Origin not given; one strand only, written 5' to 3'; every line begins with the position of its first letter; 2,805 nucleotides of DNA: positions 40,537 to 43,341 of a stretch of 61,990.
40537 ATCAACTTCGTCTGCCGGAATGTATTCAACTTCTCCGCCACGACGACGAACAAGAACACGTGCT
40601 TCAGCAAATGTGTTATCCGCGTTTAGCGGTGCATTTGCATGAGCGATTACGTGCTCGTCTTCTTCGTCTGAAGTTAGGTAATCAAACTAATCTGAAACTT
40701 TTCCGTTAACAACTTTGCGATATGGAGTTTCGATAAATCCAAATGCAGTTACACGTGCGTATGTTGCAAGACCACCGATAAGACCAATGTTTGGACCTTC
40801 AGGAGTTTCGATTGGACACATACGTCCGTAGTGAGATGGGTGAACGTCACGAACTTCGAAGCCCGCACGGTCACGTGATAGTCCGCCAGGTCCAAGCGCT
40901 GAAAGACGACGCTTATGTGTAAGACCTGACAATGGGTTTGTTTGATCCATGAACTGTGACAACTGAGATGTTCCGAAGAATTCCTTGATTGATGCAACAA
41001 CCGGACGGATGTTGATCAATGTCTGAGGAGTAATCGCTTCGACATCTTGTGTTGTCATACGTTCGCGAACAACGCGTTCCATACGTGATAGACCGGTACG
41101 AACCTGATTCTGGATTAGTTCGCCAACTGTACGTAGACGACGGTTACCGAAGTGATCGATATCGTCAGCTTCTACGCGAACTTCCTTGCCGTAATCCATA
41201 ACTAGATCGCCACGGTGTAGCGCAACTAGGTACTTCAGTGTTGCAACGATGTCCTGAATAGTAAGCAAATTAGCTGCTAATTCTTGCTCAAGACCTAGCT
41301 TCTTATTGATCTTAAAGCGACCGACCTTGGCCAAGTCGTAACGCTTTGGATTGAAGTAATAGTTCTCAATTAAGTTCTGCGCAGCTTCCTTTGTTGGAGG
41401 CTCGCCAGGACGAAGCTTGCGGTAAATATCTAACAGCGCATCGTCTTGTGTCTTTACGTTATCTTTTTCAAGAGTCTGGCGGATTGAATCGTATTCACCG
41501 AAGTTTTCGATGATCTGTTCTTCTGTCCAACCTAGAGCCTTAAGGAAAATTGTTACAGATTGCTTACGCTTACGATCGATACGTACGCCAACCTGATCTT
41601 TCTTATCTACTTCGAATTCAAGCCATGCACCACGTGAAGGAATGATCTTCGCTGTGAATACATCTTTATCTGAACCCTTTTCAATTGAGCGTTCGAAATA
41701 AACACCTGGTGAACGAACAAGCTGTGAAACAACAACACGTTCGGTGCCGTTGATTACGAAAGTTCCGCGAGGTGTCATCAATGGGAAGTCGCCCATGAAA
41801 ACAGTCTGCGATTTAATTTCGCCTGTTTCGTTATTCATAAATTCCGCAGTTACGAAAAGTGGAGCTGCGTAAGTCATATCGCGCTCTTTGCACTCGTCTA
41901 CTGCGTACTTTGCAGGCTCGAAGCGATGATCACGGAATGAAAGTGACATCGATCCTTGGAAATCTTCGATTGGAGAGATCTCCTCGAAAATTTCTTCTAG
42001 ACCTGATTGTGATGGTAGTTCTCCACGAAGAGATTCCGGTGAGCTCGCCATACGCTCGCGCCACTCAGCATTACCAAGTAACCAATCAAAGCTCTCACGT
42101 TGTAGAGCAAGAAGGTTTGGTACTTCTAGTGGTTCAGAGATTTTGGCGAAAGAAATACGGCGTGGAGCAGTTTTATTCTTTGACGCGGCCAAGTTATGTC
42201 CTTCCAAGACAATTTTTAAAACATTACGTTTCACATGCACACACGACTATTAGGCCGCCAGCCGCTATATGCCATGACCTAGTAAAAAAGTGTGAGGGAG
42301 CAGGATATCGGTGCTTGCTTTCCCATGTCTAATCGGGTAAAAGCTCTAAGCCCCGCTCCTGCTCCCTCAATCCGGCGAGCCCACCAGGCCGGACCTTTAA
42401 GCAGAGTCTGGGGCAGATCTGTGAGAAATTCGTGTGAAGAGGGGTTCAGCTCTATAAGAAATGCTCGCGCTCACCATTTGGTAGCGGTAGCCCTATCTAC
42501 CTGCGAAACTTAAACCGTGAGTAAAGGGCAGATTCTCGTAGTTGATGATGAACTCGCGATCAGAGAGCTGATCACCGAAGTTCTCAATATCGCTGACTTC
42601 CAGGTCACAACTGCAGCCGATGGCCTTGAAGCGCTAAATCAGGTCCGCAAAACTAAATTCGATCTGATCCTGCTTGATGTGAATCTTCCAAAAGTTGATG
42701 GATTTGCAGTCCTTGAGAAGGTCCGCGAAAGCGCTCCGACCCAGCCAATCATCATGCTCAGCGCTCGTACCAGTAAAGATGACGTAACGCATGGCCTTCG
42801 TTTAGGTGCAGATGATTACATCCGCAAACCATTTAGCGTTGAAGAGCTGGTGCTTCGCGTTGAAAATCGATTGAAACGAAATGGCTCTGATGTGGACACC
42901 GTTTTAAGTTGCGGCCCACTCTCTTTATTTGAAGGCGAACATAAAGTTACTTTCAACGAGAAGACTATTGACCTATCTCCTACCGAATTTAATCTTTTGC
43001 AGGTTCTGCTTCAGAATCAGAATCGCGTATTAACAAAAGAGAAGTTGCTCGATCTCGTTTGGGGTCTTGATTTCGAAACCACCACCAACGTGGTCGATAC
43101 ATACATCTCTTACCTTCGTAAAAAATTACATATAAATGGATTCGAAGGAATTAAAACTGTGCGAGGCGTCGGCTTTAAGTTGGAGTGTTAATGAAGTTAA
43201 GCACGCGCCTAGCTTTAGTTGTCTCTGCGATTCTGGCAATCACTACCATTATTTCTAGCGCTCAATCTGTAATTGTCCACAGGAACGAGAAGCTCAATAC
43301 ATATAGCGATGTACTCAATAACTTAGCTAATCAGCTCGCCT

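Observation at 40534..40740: Single in-frame amber (TAG) codon interrupts an otherwise intact, essential rpoB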

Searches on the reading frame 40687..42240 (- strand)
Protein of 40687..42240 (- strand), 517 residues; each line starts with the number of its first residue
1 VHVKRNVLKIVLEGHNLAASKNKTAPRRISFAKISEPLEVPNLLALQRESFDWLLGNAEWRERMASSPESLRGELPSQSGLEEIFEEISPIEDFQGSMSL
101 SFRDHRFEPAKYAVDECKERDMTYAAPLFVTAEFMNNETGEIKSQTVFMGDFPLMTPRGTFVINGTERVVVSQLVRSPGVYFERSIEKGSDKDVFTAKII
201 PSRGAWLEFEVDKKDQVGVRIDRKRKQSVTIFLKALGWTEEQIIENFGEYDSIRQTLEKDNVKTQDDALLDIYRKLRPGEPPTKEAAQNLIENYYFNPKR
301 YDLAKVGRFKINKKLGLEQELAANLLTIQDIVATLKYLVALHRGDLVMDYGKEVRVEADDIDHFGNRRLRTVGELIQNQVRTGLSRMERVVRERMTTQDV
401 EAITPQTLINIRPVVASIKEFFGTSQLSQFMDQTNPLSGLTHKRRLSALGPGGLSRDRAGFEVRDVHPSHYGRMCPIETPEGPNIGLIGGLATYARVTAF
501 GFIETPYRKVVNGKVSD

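Call 33: find_encoding_contigs(protein=window:40687-42240:-, flank=10000, max_places=10)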
Protein window:40687-42240:- (517 aa): no gene with exactly this product is on record in the collection.

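Call 36: find_encoding_contigs(protein=window:40690-42192:-, flank=10000, max_places=10)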
Protein seq(501 aa) (501 aa): no gene with exactly this product is on record in the collection.

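Call 49: search_protein_families(library=pfam, proteins=[window:40687-42192:-], max_evalue=0.001)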
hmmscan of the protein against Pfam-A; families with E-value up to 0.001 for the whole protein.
window:40687-42192:- (501 aa): 3 families
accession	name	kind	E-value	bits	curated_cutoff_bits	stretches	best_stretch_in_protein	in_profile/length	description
PF04561.19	RNA_pol_Rpb2_2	-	8.7e-31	107.5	21.7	1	160-354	1-190/190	RNA polymerase Rpb2, domain 2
PF04565.21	RNA_pol_Rpb2_3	-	1.1e-29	102.9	21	1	413-481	1-68/68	RNA polymerase Rpb2, domain 3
PF04563.20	RNA_pol_Rpb2_1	-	6.1e-19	68.8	28.2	1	95-398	64-201/203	RNA polymerase beta subunit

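Call 66: find_encoding_contigs(protein=window:40690-42207:-, flank=6000, max_places=10)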
Protein seq(506 aa) (506 aa): no gene with exactly this product is on record in the collection.

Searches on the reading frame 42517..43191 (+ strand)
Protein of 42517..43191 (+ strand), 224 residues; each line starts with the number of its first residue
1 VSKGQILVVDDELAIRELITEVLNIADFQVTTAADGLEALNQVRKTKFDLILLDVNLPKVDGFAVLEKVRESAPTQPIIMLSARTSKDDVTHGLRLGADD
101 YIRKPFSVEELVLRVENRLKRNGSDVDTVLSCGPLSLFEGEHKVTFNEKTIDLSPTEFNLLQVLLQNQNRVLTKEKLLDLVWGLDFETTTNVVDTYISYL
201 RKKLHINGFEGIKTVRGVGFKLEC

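Call 32: find_encoding_contigs(protein=window:42517-43191:+, flank=10000, max_places=10)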
Protein window:42517-43191:+ (224 aa): no gene with exactly this product is on record in the collection.

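Call 35: find_encoding_contigs(protein=window:42517-43188:+, flank=10000, max_places=10)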
Protein seq(224 aa) (224 aa): no gene with exactly this product is on record in the collection.

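Call 49: search_protein_families(library=pfam, proteins=[window:42517-43191:+], max_evalue=0.001)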
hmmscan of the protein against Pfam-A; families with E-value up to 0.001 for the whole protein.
window:42517-43191:+ (224 aa): 2 families
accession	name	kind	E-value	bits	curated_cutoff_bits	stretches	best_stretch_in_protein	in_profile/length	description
PF00072.30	Response_reg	-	1.3e-32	112.6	30.2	1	6-115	1-110/111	Response regulator receiver domain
PF00486.34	Trans_reg_C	-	2.1e-25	89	26.2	1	149-222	2-77/77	Transcriptional regulatory protein, C terminal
